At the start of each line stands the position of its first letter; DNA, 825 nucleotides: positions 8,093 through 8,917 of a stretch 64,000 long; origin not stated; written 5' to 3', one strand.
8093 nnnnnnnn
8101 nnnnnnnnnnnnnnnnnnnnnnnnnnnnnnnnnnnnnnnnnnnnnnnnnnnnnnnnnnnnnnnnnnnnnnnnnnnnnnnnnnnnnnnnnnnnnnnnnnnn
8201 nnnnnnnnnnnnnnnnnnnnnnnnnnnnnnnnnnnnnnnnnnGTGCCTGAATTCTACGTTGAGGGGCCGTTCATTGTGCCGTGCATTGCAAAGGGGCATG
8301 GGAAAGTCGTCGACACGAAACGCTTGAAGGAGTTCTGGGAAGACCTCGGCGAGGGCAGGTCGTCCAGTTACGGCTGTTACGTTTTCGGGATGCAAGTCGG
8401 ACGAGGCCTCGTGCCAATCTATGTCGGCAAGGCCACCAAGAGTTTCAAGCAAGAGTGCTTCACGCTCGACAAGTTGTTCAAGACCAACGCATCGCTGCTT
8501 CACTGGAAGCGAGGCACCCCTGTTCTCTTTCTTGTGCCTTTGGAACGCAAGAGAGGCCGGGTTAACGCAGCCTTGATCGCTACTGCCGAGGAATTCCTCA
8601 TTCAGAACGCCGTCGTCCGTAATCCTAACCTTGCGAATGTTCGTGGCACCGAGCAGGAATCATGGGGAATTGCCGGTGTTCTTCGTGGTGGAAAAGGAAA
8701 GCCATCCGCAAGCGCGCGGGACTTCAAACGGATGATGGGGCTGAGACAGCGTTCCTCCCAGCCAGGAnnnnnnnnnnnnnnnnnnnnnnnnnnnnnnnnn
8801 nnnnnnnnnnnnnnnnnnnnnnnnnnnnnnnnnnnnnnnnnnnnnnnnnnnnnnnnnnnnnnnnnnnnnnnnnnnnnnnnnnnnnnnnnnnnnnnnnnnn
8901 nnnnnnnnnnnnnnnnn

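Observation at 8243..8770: Island gene 2 encodes a probable stand-alone GIY-YIG-fold nuclease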

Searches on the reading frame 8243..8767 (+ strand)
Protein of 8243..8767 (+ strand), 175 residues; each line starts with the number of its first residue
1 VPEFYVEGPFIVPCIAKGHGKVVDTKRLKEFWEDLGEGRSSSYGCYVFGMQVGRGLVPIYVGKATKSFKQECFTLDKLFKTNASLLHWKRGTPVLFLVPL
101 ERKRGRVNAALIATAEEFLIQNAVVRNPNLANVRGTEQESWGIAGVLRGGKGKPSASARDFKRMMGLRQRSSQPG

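Call 3: search_protein_families(library=pfam, proteins=[window:8243-8767:+], max_evalue=10)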
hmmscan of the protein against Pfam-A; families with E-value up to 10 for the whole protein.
window:8243-8767:+ (175 aa): 0 families

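Call 4: search_protein_families(library=padloc, proteins=[window:8243-8767:+], max_evalue=10)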
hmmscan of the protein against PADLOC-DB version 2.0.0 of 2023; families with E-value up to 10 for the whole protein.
window:8243-8767:+ (175 aa): 0 families

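Call 5: search_protein_families(library=ncbifam, proteins=[window:8243-8767:+], max_evalue=10)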
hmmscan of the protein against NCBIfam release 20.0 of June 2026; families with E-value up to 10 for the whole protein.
window:8243-8767:+ (175 aa): 2 families
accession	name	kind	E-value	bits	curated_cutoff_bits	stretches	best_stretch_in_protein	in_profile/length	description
NF005921.0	PRK07922.1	equivalog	0.034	13.8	180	1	16-74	51-110/170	amino-acid N-acetyltransferase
TIGR01411.1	tatAE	subfamily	0.12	12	53.9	1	61-71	30-40/47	twin-arginine translocase TatA/TatE family subunit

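Call 6: search_protein_families(library=phrogs, proteins=[window:8243-8767:+], max_evalue=10)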
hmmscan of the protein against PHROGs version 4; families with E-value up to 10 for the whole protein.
window:8243-8767:+ (175 aa): 0 families

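Call 7: find_homologous_proteins(query=window:8243-8767:+, max_evalue=0.01)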
Query window:8243-8767:+ (175 aa): 171 proteins with E <= 0.01 among 228 candidates; the best 120 are listed.
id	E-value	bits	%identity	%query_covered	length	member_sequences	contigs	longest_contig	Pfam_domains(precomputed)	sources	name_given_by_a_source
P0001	1.9e-99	348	92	95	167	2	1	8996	-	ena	-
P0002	5.1e-67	243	63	95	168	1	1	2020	-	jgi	jgi:hypothetical protein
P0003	2.0e-61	225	65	87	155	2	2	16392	-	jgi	jgi:hypothetical protein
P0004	2.2e-60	221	62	95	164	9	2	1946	-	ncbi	-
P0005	2.3e-50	189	54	95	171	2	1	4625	-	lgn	-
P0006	5.3e-50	187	54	95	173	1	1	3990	-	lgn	-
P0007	1.4e-46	176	52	96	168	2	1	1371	-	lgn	-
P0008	1.7e-46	176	51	94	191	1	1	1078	-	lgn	-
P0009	3.4e-46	175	51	95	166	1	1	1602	-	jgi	jgi:hypothetical protein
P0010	2.2e-45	172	50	95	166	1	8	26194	-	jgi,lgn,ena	-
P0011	2.3e-45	172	51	95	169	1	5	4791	-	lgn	-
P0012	4.5e-45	171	52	93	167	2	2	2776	-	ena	-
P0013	1.1e-44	170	51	94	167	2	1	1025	-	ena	-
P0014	2.5e-44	169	51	95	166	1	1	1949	-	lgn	-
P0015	3.4e-44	168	47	97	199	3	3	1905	-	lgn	-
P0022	1.7e-43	166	50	93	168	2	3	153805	-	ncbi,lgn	-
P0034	7.3e-42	161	51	94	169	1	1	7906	-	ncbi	-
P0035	8.1e-42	161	48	94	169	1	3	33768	-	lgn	-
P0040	3.1e-41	159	47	95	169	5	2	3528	-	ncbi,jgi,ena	-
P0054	1.4e-40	157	52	93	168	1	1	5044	-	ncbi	-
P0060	4.5e-40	155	49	94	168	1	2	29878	-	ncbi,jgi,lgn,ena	-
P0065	1.7e-39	153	50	94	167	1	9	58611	-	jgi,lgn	jgi:hypothetical protein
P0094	9.0e-38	147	45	95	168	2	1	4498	-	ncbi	-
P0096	1.6e-37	147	45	93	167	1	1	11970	-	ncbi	-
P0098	2.0e-37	146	48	94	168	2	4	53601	-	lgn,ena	-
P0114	6.0e-36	142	46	95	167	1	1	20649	-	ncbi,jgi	jgi:hypothetical protein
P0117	7.4e-36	141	43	96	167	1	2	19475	-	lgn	-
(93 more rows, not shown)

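Call 11: find_encoding_contigs(protein=P0022, flank=6000, max_places=3)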
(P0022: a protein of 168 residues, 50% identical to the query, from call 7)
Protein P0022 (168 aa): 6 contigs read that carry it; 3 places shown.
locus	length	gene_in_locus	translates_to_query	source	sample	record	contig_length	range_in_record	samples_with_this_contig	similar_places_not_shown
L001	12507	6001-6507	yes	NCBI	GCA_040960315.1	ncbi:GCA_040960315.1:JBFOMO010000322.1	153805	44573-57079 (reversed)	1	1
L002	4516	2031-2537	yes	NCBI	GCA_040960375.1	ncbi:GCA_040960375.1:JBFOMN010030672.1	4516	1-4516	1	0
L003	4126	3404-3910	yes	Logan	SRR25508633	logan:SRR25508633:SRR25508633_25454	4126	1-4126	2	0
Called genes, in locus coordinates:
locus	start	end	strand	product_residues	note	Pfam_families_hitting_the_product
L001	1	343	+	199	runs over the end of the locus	PF06037:DUF922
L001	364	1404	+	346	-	PF01988:VIT1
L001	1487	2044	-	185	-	-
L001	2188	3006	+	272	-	PF02675:AdoMet_dc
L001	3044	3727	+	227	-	PF01292:Ni_hydr_CYTB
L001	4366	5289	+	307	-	PF00892:EamA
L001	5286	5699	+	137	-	PF01479:S4, PF28601:HSP15_C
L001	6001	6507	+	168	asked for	-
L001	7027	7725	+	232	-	PF01797:Y1_Tnp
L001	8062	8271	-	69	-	-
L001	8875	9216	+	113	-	PF08274:Zn_Ribbon_YjdM, PF08271:Zn_Ribbon_TF (weak), PF03831:YjdM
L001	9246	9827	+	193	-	PF10027:DUF2269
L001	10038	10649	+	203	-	-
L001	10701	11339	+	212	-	PF10067:DUF2306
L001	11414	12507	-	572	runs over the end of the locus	-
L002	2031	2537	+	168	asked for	-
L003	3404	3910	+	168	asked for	-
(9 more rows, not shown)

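Call 12: find_encoding_contigs(protein=P0065, flank=6000, max_places=3)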
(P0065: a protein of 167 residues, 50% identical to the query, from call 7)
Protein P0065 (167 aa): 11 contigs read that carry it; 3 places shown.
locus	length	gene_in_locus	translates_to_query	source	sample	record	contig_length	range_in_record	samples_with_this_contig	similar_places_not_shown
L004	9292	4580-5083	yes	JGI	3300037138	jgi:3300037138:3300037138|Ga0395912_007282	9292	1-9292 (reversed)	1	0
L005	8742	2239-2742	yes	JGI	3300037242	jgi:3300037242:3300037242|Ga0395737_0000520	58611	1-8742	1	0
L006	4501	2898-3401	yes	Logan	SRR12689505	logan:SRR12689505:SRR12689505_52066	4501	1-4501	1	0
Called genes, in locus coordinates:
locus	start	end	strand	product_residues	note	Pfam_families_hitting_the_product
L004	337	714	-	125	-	-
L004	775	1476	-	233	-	PF02518:HATPase_c, PF13589:HATPase_c_3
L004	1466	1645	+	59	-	-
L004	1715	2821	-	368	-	PF00176:SNF2-rel_dom (weak)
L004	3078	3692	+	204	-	PF14338:Mrr_N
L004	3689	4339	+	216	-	-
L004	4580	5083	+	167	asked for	-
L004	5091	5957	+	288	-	-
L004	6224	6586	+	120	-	-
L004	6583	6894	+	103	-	PF05717:TnpB_IS66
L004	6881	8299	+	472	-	PF13007:LZ_Tnp_IS66, PF03050:DDE_Tnp_IS66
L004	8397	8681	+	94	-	-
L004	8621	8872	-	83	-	-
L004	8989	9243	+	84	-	-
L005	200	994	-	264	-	PF01844:HNH, PF14279:HNH_5 (weak)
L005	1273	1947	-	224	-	PF01844:HNH, PF14279:HNH_5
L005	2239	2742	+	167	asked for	-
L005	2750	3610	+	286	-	-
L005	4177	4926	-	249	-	-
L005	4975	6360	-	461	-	PF00459:Inositol_P, PF01502:PRA-CH, PF01503:PRA-PH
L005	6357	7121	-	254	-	PF00977:His_biosynth, PF03060:NMO (faint)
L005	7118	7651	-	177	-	PF00475:IGPD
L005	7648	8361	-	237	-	PF00977:His_biosynth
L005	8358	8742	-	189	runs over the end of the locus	PF00117:GATase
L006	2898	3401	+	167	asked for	-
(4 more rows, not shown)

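Call 15: find_encoding_contigs(protein=P0001, flank=6000, max_places=3)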
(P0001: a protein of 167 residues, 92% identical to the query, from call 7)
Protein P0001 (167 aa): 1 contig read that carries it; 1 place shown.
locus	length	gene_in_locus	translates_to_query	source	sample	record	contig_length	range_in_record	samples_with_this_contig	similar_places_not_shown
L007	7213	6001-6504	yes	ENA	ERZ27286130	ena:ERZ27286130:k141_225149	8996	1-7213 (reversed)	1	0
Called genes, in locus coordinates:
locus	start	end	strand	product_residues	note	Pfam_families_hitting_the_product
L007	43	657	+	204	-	-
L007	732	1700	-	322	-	PF01012:ETF, PF00766:ETF_alpha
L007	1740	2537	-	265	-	PF01012:ETF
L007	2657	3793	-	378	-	PF02771:Acyl-CoA_dh_N, PF02770:Acyl-CoA_dh_M, PF00441:Acyl-CoA_dh_1, PF08028:Acyl-CoA_dh_2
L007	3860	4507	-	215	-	PF00923:TAL_FSA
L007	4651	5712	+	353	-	PF01380:SIS, PF00571:CBS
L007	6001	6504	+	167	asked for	-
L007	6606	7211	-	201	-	?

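Call 16: find_encoding_contigs(protein=P0003, flank=6000, max_places=3)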
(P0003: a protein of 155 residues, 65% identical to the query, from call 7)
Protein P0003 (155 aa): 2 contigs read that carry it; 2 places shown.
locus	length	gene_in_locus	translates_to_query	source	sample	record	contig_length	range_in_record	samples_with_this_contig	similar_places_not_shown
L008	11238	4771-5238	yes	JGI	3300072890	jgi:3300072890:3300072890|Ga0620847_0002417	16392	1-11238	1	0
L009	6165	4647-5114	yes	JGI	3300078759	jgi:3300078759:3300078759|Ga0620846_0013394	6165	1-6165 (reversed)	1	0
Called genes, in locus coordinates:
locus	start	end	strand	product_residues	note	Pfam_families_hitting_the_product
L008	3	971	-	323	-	?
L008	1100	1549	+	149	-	-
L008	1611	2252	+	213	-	-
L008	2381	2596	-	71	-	-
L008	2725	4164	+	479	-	PF14356:DUF4403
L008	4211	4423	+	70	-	-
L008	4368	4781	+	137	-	-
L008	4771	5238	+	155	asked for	-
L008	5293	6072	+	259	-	-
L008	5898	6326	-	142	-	-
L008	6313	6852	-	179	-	-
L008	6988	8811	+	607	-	PF00078:RVT_1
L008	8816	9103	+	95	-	-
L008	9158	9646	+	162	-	-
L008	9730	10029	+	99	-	-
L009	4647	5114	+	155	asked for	-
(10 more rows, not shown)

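Call 17: predict_structure(alignment_id=A1)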
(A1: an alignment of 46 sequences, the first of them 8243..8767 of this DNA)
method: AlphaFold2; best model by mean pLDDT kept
length: 175 residues; sequences in the alignment: 46
mean_pLDDT: 87.0   pTM: 0.83
mean pLDDT of the five models: 87.0, 85.6, 85.2, 85.0, 82.3
residues with pLDDT >= 90: 126; 70-90: 23; 50-70: 12; < 50: 14
segments of 3 or more residues with pLDDT < 50: 135-145
pLDDT, mean of each block of 10 residues (from residue 1): 90 96 98 96 97 96 97 96 95 97 86 93 90 55 48 84 83 49
secondary structure, 60 per line:
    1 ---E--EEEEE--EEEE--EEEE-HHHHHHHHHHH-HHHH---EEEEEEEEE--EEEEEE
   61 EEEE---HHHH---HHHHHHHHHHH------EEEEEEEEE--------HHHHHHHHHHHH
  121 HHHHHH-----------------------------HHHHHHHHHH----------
elements in order: E7-11 E14-17 E20-23 H25-35 H37-40 E44-52 E55-64 H68-71 H75-85 E92-100 H109-126 H156-165

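Call 21: search_solved_structures(query=A1, max_evalue=10, show_alignments=3)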
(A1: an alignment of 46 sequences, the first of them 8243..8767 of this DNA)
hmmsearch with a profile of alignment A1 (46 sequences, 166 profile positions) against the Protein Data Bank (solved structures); distinct sequences matched with E-value up to 10: 1.
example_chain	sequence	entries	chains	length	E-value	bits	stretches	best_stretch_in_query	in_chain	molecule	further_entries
5ypt_A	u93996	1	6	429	0.79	12.4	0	62-99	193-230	Stilbenecarboxylate synthase 1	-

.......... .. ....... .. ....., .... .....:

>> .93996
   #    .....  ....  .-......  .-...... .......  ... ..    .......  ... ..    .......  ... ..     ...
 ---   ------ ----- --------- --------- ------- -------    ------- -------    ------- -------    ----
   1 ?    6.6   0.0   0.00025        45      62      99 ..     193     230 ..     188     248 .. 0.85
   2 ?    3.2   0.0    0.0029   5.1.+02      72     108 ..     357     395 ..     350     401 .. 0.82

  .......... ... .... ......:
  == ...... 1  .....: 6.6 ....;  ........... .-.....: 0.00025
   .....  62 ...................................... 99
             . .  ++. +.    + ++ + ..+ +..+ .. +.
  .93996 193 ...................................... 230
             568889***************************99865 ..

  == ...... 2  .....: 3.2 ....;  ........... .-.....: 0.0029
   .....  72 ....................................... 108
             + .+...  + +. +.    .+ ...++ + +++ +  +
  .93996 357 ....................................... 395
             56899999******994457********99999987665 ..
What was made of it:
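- On Pfam GIY-YIG clan families (PF01541 GIY-YIG, PF10544 T5orf172, PF13455 MUG113 and others): No PDB sequence-profile hit either (call 21).
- Tried and rejected: A family profile searched against all PDB sequences returned only a spurious E 0.79 hit (call 21).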

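Call 24: search_protein_families(library=pfam, alignment_id=A1, max_evalue=10)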
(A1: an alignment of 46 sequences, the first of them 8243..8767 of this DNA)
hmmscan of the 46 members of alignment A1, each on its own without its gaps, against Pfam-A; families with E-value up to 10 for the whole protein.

A. member 1, window:8243-8767:+ (175 aa): 0 families

B. families by the number of members that match (of 46 scanned): 13 families
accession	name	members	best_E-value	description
PF21558.3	Pept_S41_N_bact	2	0.16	Bacteroidetes, Peptidase, S41 family, N-terminal domain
PF02903.20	Alpha-amylase_N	1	0.033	Alpha amylase, N-terminal ig-like domain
PF15518.12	L_protein_N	1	0.061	L protein N-terminus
PF20910.2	TDP-43_C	1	0.11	TAR DNA-binding protein 43, C-terminal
PF02887.21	PK_C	1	0.13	Pyruvate kinase, alpha/beta domain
PF06312.18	Neurexophilin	1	0.13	Neurexophilin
PF25505.1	ARM_CPL3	1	0.14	CPL3 ARM repeat domain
PF14242.11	DUF4342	1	0.15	Domain of unknown function (DUF4342)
PF03702.20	AnmK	1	0.15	Anhydro-N-acetylmuramic acid kinase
PF01008.23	IF-2B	1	0.17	Initiation factor 2 subunit family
PF07628.16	DUF1589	1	0.19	Protein of unknown function (DUF1589)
PF11017.14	DUF2855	1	0.21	Protein of unknown function (DUF2855)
PF04508.17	Pox_A_type_inc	1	0.34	Viral A-type inclusion protein repeat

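Call 31: find_related_loci(query=A1, collection=genome_contigs, flank=10000)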
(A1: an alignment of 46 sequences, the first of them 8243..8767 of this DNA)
Query A1 (175 aa) in genome_contigs; peptide patterns used: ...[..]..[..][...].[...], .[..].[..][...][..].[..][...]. (x = any residue, [..] = any of these).
114 stretches matched a pattern; 83 encode a relative of the query (tblastn E <= 1e-3); the best 80 are kept; 80 distinct loci.
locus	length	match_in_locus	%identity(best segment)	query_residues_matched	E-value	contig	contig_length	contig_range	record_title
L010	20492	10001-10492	63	1-167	2e-67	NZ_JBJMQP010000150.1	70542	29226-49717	MAG: Hyalangium sp. isolate H3_16_all_fractions_metab_25_68_0 k255_4216464, whole genome shotgun sequence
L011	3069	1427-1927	48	1-167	3e-49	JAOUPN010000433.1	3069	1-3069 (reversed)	MAG: Nitrospira sp. isolate 8_1_Oct_SF_Bin54 8_1_Oct_SF_Bin54_scaffold_44577_c1, whole genome shotgun sequence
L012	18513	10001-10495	49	1-167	5e-48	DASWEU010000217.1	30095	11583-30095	MAG TPA_asm: Burkholderiales bacterium isolate SMAG_U2770 k141_531045, whole genome shotgun sequence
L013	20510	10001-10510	47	1-171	2e-46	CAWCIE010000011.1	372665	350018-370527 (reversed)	MAG: uncultured Gammaproteobacteria bacterium isolate MFD04463.bin.1.256 genome assembly, contig: contig_43399, whole ge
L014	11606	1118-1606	49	4-167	8e-45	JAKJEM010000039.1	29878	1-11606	MAG: Planctomycetota bacterium isolate UR.bin147 NODE_39_length_29878_cov_3.810443, whole genome shotgun sequence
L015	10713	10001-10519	49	1-170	8e-45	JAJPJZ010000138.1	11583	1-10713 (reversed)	MAG: Terriglobia bacterium isolate Centralia_MAG_580 k107_24640658, whole genome shotgun sequence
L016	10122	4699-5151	50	20-171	6e-44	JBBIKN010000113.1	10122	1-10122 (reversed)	MAG: Nitrospira sp. isolate QH2F170213_bin_187 NODE_2338_length_10122_cov_19.720473, whole genome shotgun sequence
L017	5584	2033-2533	44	1-168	9e-44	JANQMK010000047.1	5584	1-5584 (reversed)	MAG: Pseudomonadales bacterium isolate PL25a_bin.99 k99_912223, whole genome shotgun sequence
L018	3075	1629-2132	46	1-168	3e-43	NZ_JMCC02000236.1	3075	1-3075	Enhygromyxa salina strain DSM 15201 ES-Contig_236, whole genome shotgun sequence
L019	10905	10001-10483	45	4-165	2e-42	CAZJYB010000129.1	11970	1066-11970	MAG TPA_asm: uncultured Anaerolineaceae bacterium isolate SRP136066_co1_84 genome assembly, contig: NODE_6650_length_119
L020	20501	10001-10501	42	1-167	7e-41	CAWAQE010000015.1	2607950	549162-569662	MAG: uncultured Gammaproteobacteria bacterium isolate MFD04434.bin.1.78 genome assembly, contig: contig_5628, whole geno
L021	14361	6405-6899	45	1-167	2e-41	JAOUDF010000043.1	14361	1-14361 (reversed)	MAG: Nitrospirota bacterium isolate 4_1_Jan_SF_Bin16 4_1_Jan_SF_Bin16_scaffold_1550_c1, whole genome shotgun sequence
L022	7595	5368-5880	45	4-174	3e-41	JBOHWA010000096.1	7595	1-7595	MAG: Candidatus Binatia bacterium isolate H1-B2_metabat2.bin.22_sub k127_171447, whole genome shotgun sequence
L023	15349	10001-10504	40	1-167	7e-41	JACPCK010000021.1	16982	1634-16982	MAG: Chloroflexi bacterium isolate NC_groundwater_281_Ag_S-0.65um_61_16 S6_GD2017_2_S65_scaffold_1681, whole genome shot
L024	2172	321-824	40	1-167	5e-41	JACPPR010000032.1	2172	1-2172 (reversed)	MAG: Chloroflexi bacterium isolate NC_groundwater_632_Ag_B-0.1um_53_259 B_1_S1_Biohub_coassembly_k141_1365521, whole gen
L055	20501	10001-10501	43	1-167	2e-35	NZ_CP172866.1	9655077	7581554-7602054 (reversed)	Corallococcus coralloides strain KYC2213 chromosome, complete genome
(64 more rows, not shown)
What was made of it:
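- Its distribution is patchy (call 31).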

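Call 32: search_protein_representatives(alignment_id=A1)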
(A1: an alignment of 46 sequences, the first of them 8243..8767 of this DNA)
Query: 46 sequences, 166 profile positions. Proteins with E-value up to 0.001 (for the whole library): 1731; up to 1e-10: 1270; up to 1e-30: 431. The best 150 are listed.
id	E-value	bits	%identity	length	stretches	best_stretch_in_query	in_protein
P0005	3.5e-66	238.0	-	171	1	1-166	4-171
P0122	3.3e-65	234.8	-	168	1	1-166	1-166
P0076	4.4e-65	234.4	-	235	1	2-166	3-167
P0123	5.4e-64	230.9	-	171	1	3-165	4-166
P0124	2.6e-63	228.7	-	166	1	1-166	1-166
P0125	2.6e-63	228.7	-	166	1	1-166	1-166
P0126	4.9e-63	227.8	-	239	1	2-160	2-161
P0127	6.2e-61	220.9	-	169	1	1-165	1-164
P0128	9.4e-61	220.3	-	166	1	1-166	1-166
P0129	9.6e-61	220.3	-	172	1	2-166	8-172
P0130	1.2e-60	220.0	-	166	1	1-166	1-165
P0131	1.5e-58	213.2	-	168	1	6-165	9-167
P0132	7.5e-58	210.9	-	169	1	2-166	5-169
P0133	1.0e-57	210.5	-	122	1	46-166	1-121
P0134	3.5e-57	208.7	-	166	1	1-166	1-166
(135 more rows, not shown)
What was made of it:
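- Family: 171 close homologues (call 7); 1,731 clusters at 50% identity with E<=1e-3, and nearly all of the 150 listed are about 165-175 aa (call 32); at least 12 phyla (call 31).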

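Call 40: fold_search(model_id=the predicted structure, library=pdb)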
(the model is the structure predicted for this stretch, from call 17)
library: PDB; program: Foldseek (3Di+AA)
matches with E <= 10: 491; with E <= 0.001: 0
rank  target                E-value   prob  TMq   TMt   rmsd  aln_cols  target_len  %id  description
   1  1yd3                  7.2e-02  0.85  0.35  0.59   4.8       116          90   21  Crystal structure of the GIY-YIG N-terminal endonuclease domain of UvrC from Thermotoga maritima: Point mutant Y43F boun (released 2005-03-01)
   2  1yd2                  9.1e-02  0.80  0.34  0.58   4.9       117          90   20  Crystal structure of the GIY-YIG N-terminal endonuclease domain of UvrC from Thermotoga maritima: Point mutant Y19F boun (released 2005-03-01)
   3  1ycz                  2.1e-01  0.63  0.33  0.57   4.6       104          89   17  Crystal structure of the GIY-YIG N-terminal endonuclease domain of UvrC from Thermotoga maritima (released 2005-03-01)
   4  1yd4                  2.1e-01  0.63  0.34  0.58   4.8       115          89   18  Crystal structure of the GIY-YIG N-terminal endonuclease domain of UvrC from Thermotoga maritima: Point mutant Y29F boun (released 2005-03-01)
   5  5oqm_d                2.4e-01  0.08  0.15  0.07  14.7       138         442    7  STRUCTURE OF YEAST TRANSCRIPTION PRE-INITIATION COMPLEX WITH TFIIH AND CORE MEDIATOR (released 2018-05-09)
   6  6hq4_B                2.4e-01  0.04  0.15  0.09  14.9       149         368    7  Structure of EAL enzyme Bd1971 - cAMP bound form (released 2019-07-31)
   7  1yd5                  2.9e-01  0.60  0.35  0.59   4.7       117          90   20  Crystal structure of the GIY-YIG N-terminal endonuclease domain of UvrC from Thermotoga maritima: Point mutant N88A boun (released 2005-03-01)
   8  6hq4_A                2.9e-01  0.07  0.18  0.10  11.4       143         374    7  Structure of EAL enzyme Bd1971 - cAMP bound form (released 2019-07-31)
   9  3la7_B                3.2e-01  0.06  0.18  0.17  11.2       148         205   10  Crystal structure of NtcA in apo-form (released 2010-09-01)
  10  6hq3_C                3.7e-01  0.05  0.14  0.21  11.6       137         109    9  Structure of EAL Enzyme Bd1971 - halfsite-occupied form (released 2019-07-31)
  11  8rew_A                4.4e-01  0.08  0.19  0.17  15.8       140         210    4  CryoEM structure of human GARP-lTGFbeta1 in complex with a Fab fragment derived from an activating antibody. (released 2025-03-26)
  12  6hq3_A                4.9e-01  0.04  0.14  0.21  11.7       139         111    9  Structure of EAL Enzyme Bd1971 - halfsite-occupied form (released 2019-07-31)
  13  8u1p_H                5.3e-01  0.03  0.14  0.19  15.7       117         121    8  Local refinement of Plasmodium falciparum gametocyte surface protein Pfs48/45 Domains 1 and 2 in complex with neutrali (released 2025-03-12)
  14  4i7c_C                5.9e-01  0.08  0.21  0.20  12.8       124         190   10  Siah1 mutant bound to synthetic peptide (ACE)KLRPV(23P)MVRPWVR (released 2013-08-14)
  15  4pn6_A                5.9e-01  0.04  0.19  0.19  13.4       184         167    9  Structure of the Cytomegalovirus-Encoded m04 Glycoprotein (released 2014-07-23)
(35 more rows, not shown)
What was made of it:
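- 8372..8638 (+): GIY-YIG-like catalytic core, residues 44-132: beta1 44-52, beta2 55-64, alpha 68-71/75-85, beta3 92-100, alpha 109-126, then the Asn loop. Foldseek top matches are UvrC-N (call 40).
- The four best Foldseek PDB matches are UvrC-N, prob 0.63-0.85, TMt 0.57-0.59 (call 40).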
